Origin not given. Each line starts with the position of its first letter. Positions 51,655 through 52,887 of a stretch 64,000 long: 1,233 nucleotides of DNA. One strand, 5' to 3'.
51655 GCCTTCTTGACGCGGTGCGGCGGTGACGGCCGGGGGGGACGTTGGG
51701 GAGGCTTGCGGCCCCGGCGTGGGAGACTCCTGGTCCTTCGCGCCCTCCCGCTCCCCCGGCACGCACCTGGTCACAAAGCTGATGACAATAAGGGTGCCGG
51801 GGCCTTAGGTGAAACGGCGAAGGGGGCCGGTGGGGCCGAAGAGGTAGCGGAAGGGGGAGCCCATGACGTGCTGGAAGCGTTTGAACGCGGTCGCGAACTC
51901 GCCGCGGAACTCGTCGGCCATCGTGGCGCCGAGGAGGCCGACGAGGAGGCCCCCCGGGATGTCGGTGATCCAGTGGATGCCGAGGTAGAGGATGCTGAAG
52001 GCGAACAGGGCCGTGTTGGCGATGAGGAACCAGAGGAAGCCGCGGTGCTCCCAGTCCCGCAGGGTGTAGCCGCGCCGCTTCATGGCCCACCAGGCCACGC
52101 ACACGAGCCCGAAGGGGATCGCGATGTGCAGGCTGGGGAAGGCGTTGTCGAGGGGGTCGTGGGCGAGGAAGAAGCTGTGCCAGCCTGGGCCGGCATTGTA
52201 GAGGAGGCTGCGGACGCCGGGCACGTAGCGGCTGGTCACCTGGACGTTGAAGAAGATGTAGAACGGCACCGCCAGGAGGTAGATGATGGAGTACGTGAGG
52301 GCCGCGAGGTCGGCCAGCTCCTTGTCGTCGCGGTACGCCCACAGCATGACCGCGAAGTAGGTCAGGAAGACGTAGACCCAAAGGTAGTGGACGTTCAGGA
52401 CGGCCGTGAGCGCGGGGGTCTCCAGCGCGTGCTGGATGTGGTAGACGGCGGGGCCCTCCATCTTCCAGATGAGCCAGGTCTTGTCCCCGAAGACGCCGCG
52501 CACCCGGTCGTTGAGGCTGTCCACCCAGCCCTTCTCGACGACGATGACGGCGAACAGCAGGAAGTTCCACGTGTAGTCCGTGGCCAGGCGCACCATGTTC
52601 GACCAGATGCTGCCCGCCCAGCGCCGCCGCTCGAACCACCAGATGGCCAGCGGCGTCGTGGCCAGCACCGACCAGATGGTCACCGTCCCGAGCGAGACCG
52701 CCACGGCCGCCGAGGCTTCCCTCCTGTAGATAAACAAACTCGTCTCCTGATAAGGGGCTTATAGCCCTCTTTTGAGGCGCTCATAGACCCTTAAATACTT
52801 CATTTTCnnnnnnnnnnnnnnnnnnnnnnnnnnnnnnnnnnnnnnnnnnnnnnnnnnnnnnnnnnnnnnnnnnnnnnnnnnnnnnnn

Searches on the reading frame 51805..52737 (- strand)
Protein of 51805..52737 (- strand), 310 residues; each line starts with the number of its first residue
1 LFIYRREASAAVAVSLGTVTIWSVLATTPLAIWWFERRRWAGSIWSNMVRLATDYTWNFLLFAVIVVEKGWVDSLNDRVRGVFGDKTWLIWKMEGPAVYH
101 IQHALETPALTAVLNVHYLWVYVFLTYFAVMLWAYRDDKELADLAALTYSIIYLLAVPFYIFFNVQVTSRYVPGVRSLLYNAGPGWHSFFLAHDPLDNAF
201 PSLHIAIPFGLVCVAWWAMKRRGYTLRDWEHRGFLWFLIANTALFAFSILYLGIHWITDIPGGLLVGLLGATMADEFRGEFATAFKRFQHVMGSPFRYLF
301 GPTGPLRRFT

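Call 4: search_protein_families(library=pfam, proteins=[window:51805-52737:-], max_evalue=0.01)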
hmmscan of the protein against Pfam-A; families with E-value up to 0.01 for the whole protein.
window:51805-52737:- (310 aa): 2 families
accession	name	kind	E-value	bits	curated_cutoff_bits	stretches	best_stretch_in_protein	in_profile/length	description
PF01569.27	PAP2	-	9.9e-10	38.7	27.2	1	194-272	45-119/130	PAP2 superfamily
PF14378.12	PAP2_3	-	1.9e-07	31.5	27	1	103-271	21-188/190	PAP2 superfamily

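Call 5: search_protein_families(library=ncbifam, proteins=[window:51805-52737:-], max_evalue=0.01)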
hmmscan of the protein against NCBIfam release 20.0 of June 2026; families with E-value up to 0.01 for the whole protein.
window:51805-52737:- (310 aa): 1 family
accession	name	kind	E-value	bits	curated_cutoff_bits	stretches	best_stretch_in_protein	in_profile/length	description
NF008813.0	PRK11837.1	equivalog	1.6e-06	28.2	229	1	125-275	38-169/202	undecaprenyl-diphosphate phosphatase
